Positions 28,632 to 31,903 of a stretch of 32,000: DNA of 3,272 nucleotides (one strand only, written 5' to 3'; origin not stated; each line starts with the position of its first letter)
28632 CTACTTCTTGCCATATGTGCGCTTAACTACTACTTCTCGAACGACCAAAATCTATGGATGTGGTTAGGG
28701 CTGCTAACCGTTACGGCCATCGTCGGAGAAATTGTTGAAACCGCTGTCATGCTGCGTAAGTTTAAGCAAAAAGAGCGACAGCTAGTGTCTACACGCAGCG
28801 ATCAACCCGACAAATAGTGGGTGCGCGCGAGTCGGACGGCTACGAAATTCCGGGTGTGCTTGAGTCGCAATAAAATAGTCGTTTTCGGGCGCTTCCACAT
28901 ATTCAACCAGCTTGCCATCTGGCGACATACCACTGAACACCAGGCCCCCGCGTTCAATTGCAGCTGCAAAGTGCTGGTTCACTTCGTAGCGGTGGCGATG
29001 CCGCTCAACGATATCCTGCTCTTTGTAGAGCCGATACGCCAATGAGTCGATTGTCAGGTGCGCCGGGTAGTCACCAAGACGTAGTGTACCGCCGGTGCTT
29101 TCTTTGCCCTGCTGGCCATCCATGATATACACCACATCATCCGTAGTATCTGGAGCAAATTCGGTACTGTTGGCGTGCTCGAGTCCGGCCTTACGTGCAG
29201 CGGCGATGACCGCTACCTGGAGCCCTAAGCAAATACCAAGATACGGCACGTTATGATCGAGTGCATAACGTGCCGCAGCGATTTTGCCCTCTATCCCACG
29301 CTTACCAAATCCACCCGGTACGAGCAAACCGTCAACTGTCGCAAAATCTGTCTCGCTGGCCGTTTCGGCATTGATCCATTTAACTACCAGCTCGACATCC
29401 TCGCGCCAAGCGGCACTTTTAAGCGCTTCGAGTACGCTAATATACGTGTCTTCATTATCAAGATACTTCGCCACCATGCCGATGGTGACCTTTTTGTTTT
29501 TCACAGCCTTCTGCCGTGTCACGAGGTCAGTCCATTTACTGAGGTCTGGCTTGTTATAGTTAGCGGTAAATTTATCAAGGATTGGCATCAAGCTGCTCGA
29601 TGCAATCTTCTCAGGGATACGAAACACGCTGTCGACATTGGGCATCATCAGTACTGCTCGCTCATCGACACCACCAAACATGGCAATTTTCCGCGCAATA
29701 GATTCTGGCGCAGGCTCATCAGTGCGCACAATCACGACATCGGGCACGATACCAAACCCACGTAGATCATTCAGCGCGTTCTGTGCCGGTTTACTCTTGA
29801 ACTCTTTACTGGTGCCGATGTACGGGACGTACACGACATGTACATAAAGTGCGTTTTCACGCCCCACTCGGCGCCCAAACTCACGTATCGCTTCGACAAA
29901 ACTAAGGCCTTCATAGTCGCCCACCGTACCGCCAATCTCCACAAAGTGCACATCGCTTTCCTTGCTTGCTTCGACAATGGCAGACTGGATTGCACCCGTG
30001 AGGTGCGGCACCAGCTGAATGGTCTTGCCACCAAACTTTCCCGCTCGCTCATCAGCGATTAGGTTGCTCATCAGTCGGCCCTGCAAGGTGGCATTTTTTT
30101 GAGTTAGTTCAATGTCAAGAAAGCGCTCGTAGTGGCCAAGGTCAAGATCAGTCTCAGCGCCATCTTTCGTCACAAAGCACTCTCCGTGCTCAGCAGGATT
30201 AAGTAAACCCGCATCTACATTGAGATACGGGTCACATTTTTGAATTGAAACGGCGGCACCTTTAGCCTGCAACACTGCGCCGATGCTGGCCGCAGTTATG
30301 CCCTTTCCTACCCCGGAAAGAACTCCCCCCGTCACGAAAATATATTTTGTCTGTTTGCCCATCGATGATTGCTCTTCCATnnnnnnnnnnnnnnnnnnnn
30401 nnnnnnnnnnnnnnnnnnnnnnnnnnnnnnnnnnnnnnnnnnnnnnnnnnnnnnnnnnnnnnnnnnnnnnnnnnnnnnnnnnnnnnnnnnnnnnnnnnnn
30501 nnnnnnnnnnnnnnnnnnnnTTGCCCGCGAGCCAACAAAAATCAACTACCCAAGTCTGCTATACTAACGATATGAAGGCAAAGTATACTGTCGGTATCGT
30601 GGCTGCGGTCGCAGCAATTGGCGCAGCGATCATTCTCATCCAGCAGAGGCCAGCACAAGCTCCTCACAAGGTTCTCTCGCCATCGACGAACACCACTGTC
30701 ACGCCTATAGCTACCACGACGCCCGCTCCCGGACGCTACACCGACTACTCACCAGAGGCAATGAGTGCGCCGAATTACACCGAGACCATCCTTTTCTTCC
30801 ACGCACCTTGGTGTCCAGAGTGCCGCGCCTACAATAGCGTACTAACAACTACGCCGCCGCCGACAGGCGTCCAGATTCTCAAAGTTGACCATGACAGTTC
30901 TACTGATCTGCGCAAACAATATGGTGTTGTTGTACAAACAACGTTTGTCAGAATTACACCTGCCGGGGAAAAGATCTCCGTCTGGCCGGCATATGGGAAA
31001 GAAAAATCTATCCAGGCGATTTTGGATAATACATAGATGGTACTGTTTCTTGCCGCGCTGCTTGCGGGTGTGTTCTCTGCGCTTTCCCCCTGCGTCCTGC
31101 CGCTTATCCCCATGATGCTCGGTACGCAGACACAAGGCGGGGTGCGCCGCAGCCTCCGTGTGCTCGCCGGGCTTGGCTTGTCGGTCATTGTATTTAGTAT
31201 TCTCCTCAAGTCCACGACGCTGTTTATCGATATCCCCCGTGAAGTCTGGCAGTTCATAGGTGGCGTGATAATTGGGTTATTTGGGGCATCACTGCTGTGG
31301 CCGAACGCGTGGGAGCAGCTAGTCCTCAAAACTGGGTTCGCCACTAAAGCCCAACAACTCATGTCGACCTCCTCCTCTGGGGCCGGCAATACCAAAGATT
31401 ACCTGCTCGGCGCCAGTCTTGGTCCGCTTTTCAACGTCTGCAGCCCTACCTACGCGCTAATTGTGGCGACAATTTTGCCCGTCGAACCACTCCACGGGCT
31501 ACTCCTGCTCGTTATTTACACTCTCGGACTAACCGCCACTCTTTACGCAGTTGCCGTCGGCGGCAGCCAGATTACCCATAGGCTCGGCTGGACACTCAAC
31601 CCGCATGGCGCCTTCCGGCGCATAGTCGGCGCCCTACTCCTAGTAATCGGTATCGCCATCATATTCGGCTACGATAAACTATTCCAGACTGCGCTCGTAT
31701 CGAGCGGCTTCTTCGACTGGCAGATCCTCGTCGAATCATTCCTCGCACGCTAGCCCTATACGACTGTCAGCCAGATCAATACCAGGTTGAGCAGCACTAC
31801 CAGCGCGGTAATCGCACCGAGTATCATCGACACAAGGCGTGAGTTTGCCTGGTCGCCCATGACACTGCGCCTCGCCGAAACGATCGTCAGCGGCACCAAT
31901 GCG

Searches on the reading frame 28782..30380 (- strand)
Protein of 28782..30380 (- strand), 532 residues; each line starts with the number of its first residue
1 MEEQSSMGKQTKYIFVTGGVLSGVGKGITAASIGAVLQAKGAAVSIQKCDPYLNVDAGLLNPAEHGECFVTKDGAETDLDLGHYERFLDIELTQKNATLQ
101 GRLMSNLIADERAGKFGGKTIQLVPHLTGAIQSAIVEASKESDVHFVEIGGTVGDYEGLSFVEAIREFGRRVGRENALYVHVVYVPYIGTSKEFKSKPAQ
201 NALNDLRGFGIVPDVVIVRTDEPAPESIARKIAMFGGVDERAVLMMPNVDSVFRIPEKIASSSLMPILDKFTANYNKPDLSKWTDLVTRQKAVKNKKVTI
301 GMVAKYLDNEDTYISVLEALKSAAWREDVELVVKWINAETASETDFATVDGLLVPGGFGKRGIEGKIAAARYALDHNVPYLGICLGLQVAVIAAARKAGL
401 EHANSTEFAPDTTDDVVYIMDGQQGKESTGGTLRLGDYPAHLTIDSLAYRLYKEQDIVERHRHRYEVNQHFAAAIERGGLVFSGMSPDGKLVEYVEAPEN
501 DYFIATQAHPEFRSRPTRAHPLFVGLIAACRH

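Call 80: search_protein_families(library=pfam, proteins=[window:28782-30380:-], max_evalue=0.001)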
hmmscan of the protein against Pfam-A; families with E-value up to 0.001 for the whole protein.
window:28782-30380:- (532 aa): 3 families
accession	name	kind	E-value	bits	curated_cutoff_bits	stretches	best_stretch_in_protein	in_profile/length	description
PF06418.20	CTP_synth_N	-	2.2e-101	339.1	26.1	1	12-267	1-258/265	CTP synthase N-terminus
PF00117.34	GATase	-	1.9e-33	116.2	22.8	1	311-527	4-188/190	Glutamine amidotransferase class-I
PF07722.19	Peptidase_C26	-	1.4e-05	25.5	20.5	1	367-511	95-219/219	Peptidase C26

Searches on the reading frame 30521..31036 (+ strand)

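Call 80: search_protein_families(library=pfam, proteins=[window:30521-31036:+], max_evalue=0.001)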
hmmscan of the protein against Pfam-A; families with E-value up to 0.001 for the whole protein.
window:30521-31036:+ (171 aa): 1 family
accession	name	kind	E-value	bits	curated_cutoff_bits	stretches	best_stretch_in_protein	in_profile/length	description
PF00085.26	Thioredoxin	-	3.3e-07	30.7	23.5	1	88-155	20-88/103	Thioredoxin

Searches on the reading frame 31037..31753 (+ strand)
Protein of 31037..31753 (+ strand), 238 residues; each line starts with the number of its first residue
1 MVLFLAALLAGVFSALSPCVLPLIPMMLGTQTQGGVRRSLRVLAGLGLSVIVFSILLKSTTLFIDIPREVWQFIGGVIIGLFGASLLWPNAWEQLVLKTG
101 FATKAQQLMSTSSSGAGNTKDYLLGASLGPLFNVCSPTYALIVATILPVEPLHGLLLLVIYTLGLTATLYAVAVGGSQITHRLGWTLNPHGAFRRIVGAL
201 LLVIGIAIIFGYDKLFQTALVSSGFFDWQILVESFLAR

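Call 80: search_protein_families(library=pfam, proteins=[window:31037-31753:+], max_evalue=0.001)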
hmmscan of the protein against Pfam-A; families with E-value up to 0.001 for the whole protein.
window:31037-31753:+ (238 aa): 1 family
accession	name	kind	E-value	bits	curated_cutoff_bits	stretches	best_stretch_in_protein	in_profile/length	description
PF13386.12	DsbD_2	-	9.3e-06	26.1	24.9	1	50-206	53-198/199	Cytochrome C biogenesis protein transmembrane region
